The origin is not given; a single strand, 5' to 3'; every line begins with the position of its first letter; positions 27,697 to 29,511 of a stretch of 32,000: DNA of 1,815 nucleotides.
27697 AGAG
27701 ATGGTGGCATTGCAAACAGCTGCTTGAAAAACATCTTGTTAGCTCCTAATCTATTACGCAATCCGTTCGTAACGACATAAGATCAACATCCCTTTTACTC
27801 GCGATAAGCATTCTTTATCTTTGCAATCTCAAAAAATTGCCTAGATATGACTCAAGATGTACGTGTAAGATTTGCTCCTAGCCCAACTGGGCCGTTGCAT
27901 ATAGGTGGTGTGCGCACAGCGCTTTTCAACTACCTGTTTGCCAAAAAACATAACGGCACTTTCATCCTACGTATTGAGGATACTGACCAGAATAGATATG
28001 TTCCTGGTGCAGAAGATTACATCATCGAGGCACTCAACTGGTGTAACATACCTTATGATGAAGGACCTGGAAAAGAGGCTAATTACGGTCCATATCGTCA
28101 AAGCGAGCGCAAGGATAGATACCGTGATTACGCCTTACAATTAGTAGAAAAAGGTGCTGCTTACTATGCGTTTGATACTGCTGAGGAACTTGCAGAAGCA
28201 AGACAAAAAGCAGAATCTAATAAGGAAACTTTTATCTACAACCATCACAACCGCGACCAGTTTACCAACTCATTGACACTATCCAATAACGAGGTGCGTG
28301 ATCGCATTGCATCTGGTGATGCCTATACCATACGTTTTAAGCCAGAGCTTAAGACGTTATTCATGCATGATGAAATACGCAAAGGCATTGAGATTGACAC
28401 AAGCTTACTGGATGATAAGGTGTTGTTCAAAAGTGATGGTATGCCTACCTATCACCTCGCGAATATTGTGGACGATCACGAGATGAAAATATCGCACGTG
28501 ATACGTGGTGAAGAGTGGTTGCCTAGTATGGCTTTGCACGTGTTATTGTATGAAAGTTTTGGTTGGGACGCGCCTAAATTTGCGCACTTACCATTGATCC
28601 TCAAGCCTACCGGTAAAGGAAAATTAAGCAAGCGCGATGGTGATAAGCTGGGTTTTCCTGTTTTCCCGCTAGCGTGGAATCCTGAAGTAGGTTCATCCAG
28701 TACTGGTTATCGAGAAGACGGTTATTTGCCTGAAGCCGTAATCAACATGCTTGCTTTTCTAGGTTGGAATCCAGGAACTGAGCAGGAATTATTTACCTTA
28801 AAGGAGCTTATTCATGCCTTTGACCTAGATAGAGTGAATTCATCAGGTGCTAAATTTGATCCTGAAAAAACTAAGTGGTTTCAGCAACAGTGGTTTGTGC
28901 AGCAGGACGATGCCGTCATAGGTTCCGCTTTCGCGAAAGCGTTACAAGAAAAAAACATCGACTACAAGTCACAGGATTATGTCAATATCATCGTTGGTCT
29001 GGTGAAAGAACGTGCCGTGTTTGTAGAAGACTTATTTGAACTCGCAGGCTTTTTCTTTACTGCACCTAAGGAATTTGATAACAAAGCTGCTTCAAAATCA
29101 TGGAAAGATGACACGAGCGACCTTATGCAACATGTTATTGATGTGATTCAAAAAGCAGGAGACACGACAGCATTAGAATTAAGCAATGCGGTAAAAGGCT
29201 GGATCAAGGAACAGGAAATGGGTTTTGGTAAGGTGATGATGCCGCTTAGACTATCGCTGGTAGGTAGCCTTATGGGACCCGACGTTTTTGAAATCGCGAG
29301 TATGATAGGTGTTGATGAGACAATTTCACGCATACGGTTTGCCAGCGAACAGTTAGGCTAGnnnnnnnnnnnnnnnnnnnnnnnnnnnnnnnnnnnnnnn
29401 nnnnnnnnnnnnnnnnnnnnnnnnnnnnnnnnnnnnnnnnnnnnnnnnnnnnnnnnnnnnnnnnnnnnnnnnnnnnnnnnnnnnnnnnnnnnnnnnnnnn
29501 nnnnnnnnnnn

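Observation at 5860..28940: A perfect 14-bp palindrome, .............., occurs seven times, always inside unrelated protein-coding genes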

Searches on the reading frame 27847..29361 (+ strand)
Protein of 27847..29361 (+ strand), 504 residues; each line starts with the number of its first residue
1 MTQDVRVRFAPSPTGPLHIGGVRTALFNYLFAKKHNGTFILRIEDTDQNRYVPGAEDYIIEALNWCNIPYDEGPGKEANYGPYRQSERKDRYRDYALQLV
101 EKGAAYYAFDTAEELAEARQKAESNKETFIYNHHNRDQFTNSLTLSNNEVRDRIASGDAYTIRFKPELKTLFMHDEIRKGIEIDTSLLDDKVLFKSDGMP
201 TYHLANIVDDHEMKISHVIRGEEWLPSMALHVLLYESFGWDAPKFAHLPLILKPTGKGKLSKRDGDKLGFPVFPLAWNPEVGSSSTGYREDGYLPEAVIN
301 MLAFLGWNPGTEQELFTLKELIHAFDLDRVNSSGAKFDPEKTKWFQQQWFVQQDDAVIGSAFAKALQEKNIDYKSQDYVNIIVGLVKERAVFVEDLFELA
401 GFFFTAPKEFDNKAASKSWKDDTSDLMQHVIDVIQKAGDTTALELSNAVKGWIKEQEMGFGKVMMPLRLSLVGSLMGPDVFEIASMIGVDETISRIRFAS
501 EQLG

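Call 6: find_encoding_contigs(protein=window:27847-29361:+, flank=10000, max_places=6)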
Protein window:27847-29361:+ (504 aa): no gene with exactly this product is on record in the collection.

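Call 23: search_solved_structures(query=window:27847-29361:+, show_alignments=2, max_evalue=1e-10)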
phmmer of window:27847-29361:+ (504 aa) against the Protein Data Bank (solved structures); distinct sequences matched with E-value up to 1e-10: 24.
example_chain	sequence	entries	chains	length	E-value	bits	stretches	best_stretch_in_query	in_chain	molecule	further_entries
6b1z_A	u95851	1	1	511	3.6e-178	596.6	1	3-503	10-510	Glutamate--tRNA ligase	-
6brl_A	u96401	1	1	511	2.3e-177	593.9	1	3-503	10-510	Glutamate tRNA ligase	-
1g59_A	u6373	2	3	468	3.4e-94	319.6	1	7-497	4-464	GLUTAMYL-TRNA SYNTHETASE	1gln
1j09_A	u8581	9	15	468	5.1e-94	319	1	7-497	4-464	Glutamyl-tRNA synthetase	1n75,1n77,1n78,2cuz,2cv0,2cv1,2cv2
4gri_A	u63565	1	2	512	6.1e-89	302.2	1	5-502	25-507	Glutamate--tRNA ligase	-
5tgt_A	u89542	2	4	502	9.3e-87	295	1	4-504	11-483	Glutamate--tRNA ligase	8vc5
9y81_A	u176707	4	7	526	1.2e-82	281.5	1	3-504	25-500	Glutamate--tRNA ligase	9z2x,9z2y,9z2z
2o5r_A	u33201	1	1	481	2.9e-82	280.2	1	5-496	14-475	Glutamyl-tRNA synthetase 1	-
9ymm_A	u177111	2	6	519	1.6e-81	277.7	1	1-504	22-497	Glutamate--tRNA ligase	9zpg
7k86_A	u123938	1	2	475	1.6e-80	274.5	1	5-499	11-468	Glutamate--tRNA ligase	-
5h4v_A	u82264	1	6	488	5.3e-78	266.1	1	5-503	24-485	Glutamate--tRNA ligase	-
3akz_B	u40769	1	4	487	1.3e-74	255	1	5-497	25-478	Glutamyl-tRNA synthetase 2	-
3afh_A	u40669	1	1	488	1.3e-74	254.9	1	5-497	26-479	Glutamyl-tRNA synthetase 2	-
3al0_C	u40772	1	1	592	3.5e-74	253.6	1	5-497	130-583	Glutamyl-tRNA(Gln) amidotransferase subunit C,Linker,Glutamate--tRNA ligase 2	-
8i9i_A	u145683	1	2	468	3.4e-73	250.3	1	5-499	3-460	Glutamate--tRNA ligase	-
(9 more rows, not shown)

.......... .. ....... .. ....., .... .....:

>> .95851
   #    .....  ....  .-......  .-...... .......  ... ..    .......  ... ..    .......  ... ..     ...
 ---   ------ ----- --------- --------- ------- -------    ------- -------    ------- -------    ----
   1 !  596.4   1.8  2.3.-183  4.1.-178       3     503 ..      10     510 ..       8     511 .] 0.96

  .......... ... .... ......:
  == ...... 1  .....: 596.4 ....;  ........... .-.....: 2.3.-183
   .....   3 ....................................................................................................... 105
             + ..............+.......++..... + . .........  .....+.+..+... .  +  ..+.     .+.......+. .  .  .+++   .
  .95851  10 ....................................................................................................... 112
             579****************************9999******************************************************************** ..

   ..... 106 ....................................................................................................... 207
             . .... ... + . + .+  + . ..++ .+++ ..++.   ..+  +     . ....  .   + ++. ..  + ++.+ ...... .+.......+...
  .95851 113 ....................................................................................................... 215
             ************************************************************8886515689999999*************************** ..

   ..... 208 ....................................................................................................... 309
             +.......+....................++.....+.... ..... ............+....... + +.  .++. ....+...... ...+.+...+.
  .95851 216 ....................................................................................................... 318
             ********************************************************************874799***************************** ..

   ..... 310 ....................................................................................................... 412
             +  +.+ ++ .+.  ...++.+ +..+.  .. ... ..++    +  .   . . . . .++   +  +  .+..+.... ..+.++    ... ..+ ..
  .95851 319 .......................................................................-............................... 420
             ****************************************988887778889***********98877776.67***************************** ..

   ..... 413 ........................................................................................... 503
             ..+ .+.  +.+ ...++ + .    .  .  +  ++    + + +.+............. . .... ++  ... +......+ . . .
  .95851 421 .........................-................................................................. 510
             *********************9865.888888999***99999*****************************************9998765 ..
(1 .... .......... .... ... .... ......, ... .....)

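Call 60: search_protein_families(library=pfam, proteins=[window:27847-29361:+], max_evalue=0.00001)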
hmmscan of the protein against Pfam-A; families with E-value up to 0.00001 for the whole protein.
window:27847-29361:+ (504 aa): 2 families
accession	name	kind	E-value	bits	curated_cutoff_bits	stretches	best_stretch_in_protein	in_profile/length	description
PF00749.27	tRNA-synt_1c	-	8.6e-93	311.1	23.4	1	5-344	2-314/314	tRNA synthetases class I (E and Q), catalytic domain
PF19269.4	Anticodon_2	-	6.4e-32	111.3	23.6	1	362-499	2-140/141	Anticodon binding domain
